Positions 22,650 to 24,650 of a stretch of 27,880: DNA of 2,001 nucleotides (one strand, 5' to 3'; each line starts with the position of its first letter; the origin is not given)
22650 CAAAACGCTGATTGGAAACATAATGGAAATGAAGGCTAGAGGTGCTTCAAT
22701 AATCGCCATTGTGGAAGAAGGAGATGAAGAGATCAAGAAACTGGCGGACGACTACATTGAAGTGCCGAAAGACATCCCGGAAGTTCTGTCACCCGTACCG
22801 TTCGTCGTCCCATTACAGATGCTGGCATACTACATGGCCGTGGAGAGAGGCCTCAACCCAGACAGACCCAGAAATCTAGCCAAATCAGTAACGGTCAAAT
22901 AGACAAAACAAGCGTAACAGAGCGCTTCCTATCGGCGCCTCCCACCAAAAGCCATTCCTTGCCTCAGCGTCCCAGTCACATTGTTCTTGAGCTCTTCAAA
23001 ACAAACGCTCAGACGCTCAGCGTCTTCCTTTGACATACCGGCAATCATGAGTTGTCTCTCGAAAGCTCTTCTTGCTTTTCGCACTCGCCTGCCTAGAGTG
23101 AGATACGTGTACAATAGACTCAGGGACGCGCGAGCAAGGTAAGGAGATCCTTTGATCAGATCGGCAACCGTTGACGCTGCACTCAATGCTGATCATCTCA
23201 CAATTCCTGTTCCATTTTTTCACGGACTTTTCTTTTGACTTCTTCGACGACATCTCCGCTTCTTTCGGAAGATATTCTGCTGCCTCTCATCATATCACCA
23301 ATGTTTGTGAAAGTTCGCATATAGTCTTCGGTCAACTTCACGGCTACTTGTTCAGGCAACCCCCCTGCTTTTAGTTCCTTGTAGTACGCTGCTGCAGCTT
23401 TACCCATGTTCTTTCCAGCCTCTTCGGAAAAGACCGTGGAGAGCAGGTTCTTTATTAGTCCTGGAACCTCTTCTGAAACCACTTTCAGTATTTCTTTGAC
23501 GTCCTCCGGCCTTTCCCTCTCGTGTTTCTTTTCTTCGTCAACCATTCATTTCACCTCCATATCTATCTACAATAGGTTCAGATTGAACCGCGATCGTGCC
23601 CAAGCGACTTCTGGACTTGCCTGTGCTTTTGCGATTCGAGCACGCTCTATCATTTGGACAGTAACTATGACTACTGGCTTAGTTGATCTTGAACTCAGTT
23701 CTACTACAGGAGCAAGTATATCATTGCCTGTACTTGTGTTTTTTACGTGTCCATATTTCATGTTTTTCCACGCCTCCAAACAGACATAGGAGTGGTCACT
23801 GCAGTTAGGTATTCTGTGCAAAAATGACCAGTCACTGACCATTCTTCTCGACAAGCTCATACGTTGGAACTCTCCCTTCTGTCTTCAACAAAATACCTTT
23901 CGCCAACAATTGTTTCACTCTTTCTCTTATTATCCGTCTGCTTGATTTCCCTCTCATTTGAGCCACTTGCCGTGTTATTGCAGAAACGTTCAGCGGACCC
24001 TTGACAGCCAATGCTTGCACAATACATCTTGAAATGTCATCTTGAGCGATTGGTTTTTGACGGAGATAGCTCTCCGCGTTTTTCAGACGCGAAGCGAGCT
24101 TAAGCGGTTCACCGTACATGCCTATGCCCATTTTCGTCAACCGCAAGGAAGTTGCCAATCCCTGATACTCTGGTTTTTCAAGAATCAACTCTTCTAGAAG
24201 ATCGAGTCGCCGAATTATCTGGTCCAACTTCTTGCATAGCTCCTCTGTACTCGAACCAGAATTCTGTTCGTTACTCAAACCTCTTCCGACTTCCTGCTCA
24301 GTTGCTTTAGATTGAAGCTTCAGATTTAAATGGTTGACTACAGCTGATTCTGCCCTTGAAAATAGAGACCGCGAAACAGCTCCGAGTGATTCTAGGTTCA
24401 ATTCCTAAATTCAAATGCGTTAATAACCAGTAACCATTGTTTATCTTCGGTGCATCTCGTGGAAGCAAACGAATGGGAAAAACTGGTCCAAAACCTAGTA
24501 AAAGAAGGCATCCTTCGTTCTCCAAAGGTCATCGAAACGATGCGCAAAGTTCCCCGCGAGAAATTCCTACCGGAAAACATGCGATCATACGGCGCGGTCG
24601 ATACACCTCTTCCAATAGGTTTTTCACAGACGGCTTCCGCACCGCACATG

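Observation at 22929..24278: Uncharacterised four-gene unit: coiled-coil wHTH regulator, 64-aa ORF and two motif-sharing small proteins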

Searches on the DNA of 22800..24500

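Call 38: search_rna_families(source=window, start=22800, end=24500, threshold=evalue, max_evalue=10)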
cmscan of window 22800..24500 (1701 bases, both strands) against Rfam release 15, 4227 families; matches with E-value up to 10: 7.
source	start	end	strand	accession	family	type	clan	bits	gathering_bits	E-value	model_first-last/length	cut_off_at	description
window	23820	23846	-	RF01837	toga_FSE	Cis-reg; frameshift_element;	-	21.6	40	0.3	1-29/29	no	togavirus ribosomal frameshift element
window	22985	23023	+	RF01173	snoU105B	Gene; snRNA; snoRNA; CD-box;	CL00075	18.4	49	1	1-80/80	no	Small nucleolar RNA U105B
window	24145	24244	+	RF02510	PYLIS_3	Cis-reg;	-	16.7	38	1.4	1-100/100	no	Pyrrolysine insertion sequence mttB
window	23673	23731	-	RF00188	SNORD103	Gene; snRNA; snoRNA; CD-box;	-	16.6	45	5.1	1-83/83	no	Small nucleolar RNA SNORD103/SNORD85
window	24286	24370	-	RF01930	bxd_2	Gene; lncRNA;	-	16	80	1.1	1-91/91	no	Bithoraxoid conserved region 2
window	23640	23768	-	RF02698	Avalong_thermometer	Cis-reg; thermoregulator;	-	15.8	154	8.7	1-131/131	no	Avalong 5' UTR thermometer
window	22806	22882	-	RF02246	Six3os1_1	Gene; lncRNA;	-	13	50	6.9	1-87/87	no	Six3os1 conserved region 1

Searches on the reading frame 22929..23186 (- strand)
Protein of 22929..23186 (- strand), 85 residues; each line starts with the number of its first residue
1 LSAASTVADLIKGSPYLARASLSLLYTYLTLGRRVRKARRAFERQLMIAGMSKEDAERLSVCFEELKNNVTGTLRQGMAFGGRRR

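Call 4: search_protein_families(library=pfam, proteins=[window:22929-23186:-], max_evalue=1)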
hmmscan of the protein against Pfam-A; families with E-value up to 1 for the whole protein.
window:22929-23186:- (85 aa): 2 families
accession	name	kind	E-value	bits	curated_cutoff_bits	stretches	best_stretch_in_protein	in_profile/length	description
PF13581.12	HATPase_c_2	-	0.011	16.2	27.4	1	33-70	6-43/127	Histidine kinase-like ATPase domain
PF20467.3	MmeI_C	-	0.23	12.1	27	1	20-68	26-77/83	MmeI, C-terminal domain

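Call 12: find_homologous_proteins(query=window:22929-23186:-)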
Query window:22929-23186:- (85 aa): 56 proteins with E <= 0.001 among 65 candidates.
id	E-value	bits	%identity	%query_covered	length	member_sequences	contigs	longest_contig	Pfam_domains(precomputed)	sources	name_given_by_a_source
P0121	2.6e-43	163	94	100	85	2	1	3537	-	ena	-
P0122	6.6e-43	161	95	100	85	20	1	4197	-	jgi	jgi:hypothetical protein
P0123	2.4e-42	159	94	100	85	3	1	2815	-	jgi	-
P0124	5.0e-30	120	72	96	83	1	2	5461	-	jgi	jgi:hypothetical protein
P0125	3.8e-29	118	72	96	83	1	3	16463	-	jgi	jgi:hypothetical protein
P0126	8.3e-29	117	70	95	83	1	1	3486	-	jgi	jgi:hypothetical protein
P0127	8.9e-29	116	68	100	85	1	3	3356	-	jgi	-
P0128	1.9e-28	115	73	92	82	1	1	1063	-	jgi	jgi:hypothetical protein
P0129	2.6e-28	115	72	95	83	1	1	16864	-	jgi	-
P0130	2.7e-28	115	72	92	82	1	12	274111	-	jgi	jgi:hypothetical protein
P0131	2.7e-28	115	72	95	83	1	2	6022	-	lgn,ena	-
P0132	5.7e-28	114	71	92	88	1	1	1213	-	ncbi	-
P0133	2.3e-27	112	72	95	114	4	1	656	-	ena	-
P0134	3.1e-27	112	69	98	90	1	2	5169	-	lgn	-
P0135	6.1e-27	111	71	96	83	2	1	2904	-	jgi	-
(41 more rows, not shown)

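Call 13: search_protein_families(library=ncbifam, proteins=[window:22929-23186:-], max_evalue=1)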
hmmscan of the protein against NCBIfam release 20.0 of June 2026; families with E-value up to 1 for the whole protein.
window:22929-23186:- (85 aa): 1 family
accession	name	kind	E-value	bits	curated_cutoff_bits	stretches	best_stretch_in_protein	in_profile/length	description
NF004883.0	PRK06241.2-4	equivalog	0.075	11.1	1063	1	6-46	447-487/928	phosphoenolpyruvate synthase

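Call 74: search_protein_families(library=padloc, proteins=[window:22932-23186:-], max_evalue=0.1)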
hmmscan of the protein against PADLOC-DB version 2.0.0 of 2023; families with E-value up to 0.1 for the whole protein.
window:22932-23186:- (85 aa): 0 families

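Call 86: predict_structure(alignment_id=A7)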
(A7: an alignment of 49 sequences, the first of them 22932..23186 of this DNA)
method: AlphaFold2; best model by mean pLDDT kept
length: 85 residues; sequences in the alignment: 49
mean_pLDDT: 83.0   pTM: 0.61
mean pLDDT of the five models: 83.0, 79.0, 78.1, 77.5, 77.4
residues with pLDDT >= 90: 40; 70-90: 25; 50-70: 18; < 50: 2
segments of 3 or more residues with pLDDT < 50: none
pLDDT, mean of each block of 10 residues (from residue 1): 61 74 86 95 97 96 93 77 52
secondary structure, 60 per line:
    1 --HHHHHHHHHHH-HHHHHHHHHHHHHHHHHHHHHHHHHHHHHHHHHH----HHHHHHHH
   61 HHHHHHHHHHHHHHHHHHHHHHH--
elements in order: H3-13 H15-48 H53-83

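Call 89: fold_search(model_id=the predicted structure, library=pdb)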
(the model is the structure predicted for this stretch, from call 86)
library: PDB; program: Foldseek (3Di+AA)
matches with E <= 10: 132; with E <= 0.001: 0
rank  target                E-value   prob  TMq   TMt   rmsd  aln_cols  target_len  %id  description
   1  3d0t_A                2.6e+00  0.38  0.52  0.56   3.8        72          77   14  Structure of the BNB domain of the Hsp70 cochaperone Bag2 (released 2008-11-25)
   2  7pkq_v                2.8e+00  0.38  0.36  0.26   4.0        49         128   22  Small subunit of the Chlamydomonas reinhardtii mitoribosome (released 2023-06-14)
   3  5nc8_A                3.0e+00  0.30  0.41  0.24   6.0        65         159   20  Shewanella denitrificans Kef CTD in AMP bound form (released 2017-04-12)
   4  4pc1_D                3.4e+00  0.35  0.33  0.11   3.7        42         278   26  Elongation Factor Tu:Ts complex with a bound phosphate (released 2015-05-06)
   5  6vyk_A                3.4e+00  0.21  0.42  0.17   3.8        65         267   15  Cryo-EM structure of mechanosensitive channel MscS in PC-18:1 nanodiscs (released 2021-02-10)
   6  2vv5_A                3.6e+00  0.30  0.49  0.19   6.6        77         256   14  The open structure of MscS (released 2008-08-05)
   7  4pc6_C                3.6e+00  0.30  0.31  0.11   3.7        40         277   28  Elongation factor Tu:Ts complex with bound GDPNP (released 2015-05-06)
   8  5brk_B                3.6e+00  0.28  0.50  0.60   3.2        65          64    9  pMob1-Lats1 complex (released 2015-07-08)
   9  5uax_D                4.1e+00  0.16  0.41  0.14  11.4        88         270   19  Structure of apo human PYCR-1 crystallized in space group C2 (released 2017-03-15)
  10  5uau_A                4.1e+00  0.16  0.41  0.14  11.4        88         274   19  Structure of human PYCR-1 complexed with proline (released 2017-03-15)
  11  8i03_F                4.1e+00  0.05  0.26  0.13   8.7       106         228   19  Cryo-EM structure of the SIN3L complex from S. pombe (released 2023-05-03)
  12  4pc3_C                4.3e+00  0.28  0.33  0.11   3.7        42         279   26  Elongation factor Tu:Ts complex with partially bound GDP (released 2015-05-06)
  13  5t51_A                4.6e+00  0.25  0.58  0.53   3.6        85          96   13  Structure of the MIND Complex Shows a Regulatory Focus of Yeast Kinetochore Assembly (released 2016-11-09)
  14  5nc8_B                4.6e+00  0.20  0.39  0.23   6.1        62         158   21  Shewanella denitrificans Kef CTD in AMP bound form (released 2017-04-12)
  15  9hyu_M                4.6e+00  0.11  0.31  0.24   9.2        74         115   14  Cryo-EM structure of the Chromera velia PSI supercomplex at 1.84 Angstrom resolution (released 2026-01-28)
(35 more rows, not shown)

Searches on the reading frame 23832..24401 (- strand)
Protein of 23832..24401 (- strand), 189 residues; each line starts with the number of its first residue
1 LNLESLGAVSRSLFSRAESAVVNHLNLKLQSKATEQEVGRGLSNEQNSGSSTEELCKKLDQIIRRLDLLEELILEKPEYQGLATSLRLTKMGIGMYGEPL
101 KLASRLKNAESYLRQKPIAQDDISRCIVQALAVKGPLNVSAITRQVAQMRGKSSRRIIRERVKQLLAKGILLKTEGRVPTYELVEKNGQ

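Call 4: search_protein_families(library=pfam, proteins=[window:23832-24401:-], max_evalue=1)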
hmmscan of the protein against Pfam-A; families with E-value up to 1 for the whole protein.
window:23832-24401:- (189 aa): 2 families
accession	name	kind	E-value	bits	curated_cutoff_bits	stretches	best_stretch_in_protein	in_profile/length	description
PF16007.11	DUF4777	-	0.06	14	34.4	1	131-170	13-52/66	Domain of unknown function (DUF4777)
PF13314.11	DUF4083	-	0.2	12.1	25.4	0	47-66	35-54/57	Domain of unknown function (DUF4083)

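Call 13: search_protein_families(library=ncbifam, proteins=[window:23832-24401:-], max_evalue=1)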
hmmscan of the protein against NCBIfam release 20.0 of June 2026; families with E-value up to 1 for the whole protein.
window:23832-24401:- (189 aa): 1 family
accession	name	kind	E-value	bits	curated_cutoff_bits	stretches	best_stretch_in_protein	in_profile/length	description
TIGR02959.1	SigZ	equivalog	0.067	13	168.65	1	13-115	50-146/170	RNA polymerase sigma factor SigZ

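Call 14: search_solved_structures(query=window:23832-24401:-, max_evalue=10)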
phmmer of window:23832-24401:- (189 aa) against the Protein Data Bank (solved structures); distinct sequences matched with E-value up to 10: 2.
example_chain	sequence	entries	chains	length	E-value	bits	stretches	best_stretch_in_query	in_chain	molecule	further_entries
3df8_A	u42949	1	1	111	0.86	12.6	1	152-187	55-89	possible HxlR family transcriptional factor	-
7dm4_A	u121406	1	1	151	1.4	12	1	104-158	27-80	AT-rich interactive domain-containing protein 4B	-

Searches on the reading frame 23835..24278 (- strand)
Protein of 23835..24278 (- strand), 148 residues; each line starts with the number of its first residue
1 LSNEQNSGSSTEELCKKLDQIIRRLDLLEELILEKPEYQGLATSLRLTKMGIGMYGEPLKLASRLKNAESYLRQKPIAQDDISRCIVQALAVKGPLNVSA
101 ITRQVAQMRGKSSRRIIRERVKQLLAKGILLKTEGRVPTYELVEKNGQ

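Call 64: search_solved_structures(query=A6, max_evalue=1, show_alignments=2)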
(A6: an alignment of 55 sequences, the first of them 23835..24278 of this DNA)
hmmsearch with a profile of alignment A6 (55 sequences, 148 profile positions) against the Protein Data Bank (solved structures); distinct sequences matched with E-value up to 1: 18.
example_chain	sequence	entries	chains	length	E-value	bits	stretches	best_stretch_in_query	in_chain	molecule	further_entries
9w4v_A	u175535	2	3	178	5.3e-05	26.1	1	74-138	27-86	Uncharacterized HTH-type transcriptional regulator PH0140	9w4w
7fby_A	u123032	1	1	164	5.9e-05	26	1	75-138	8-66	Transcriptional regulatory protein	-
6dlc_A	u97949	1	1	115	0.04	16.8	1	10-63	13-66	Designed protein DHD1:234_A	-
2ia0_A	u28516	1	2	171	0.11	15.4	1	76-132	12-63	Putative HTH-type transcriptional regulator PF0864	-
6dk4_A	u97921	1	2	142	0.12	15.2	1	71-145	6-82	Ferric uptake regulation protein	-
1ri7_A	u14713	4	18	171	0.16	14.8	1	77-134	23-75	Putative transcriptional regulator | Putative HTH-type transcriptional regulator PH1519 | Uncharacterized HTH-type transcriptional regulator PH1519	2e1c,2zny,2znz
2cyy_A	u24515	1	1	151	0.17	14.7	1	78-134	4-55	Putative HTH-type transcriptional regulator PH1519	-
1sfx_A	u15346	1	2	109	0.25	14.2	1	86-133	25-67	Conserved hypothetical protein AF2008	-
1aq5_A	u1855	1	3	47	0.36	13.7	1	5-32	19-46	CARTILAGE MATRIX PROTEIN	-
6fia_A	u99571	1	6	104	0.51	13.2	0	5-48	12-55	LINE-1 retrotransposable element ORF1 protein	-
5n7h_A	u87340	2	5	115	0.51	13.2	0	6-39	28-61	MARVEL domain-containing protein 2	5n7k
2qz8_A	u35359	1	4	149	0.53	13.2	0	78-133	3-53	Probable transcriptional regulatory protein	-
5n7i_A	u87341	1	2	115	0.53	13.2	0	6-39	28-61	MARVEL domain-containing protein 2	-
3df8_A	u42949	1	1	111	0.59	13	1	113-145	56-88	possible HxlR family transcriptional factor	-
2v7f_A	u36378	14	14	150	0.6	13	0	111-139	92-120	RPS19E SSU RIBOSOMAL PROTEIN S19E | 30S ribosomal protein S19e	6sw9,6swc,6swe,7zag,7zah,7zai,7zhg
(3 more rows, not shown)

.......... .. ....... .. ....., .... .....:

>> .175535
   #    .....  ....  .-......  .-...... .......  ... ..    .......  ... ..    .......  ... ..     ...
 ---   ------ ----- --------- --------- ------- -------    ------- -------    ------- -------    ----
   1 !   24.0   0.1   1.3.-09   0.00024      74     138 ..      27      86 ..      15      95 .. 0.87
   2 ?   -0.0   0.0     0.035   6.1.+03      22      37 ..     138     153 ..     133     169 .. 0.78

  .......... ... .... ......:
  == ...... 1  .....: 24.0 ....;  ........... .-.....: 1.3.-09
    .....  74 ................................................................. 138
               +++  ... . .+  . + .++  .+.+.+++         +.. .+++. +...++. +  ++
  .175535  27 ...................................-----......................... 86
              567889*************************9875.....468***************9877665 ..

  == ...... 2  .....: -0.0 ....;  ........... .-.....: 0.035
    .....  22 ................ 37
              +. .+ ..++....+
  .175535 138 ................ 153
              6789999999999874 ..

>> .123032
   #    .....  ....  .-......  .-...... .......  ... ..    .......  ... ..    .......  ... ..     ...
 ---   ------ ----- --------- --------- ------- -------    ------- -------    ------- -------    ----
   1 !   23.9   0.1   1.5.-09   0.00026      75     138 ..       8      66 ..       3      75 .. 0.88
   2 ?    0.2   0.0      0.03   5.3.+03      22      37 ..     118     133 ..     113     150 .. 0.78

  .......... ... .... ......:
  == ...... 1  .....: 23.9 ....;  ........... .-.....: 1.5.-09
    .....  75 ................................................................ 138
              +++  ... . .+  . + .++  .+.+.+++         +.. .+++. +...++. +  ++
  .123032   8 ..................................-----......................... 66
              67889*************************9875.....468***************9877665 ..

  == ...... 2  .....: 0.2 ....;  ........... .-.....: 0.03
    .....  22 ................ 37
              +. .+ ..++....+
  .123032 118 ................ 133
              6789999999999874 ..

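Call 74: search_protein_families(library=padloc, proteins=[window:23835-24278:-], max_evalue=0.1)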
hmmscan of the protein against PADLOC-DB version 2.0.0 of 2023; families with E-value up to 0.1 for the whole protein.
window:23835-24278:- (148 aa): 0 families
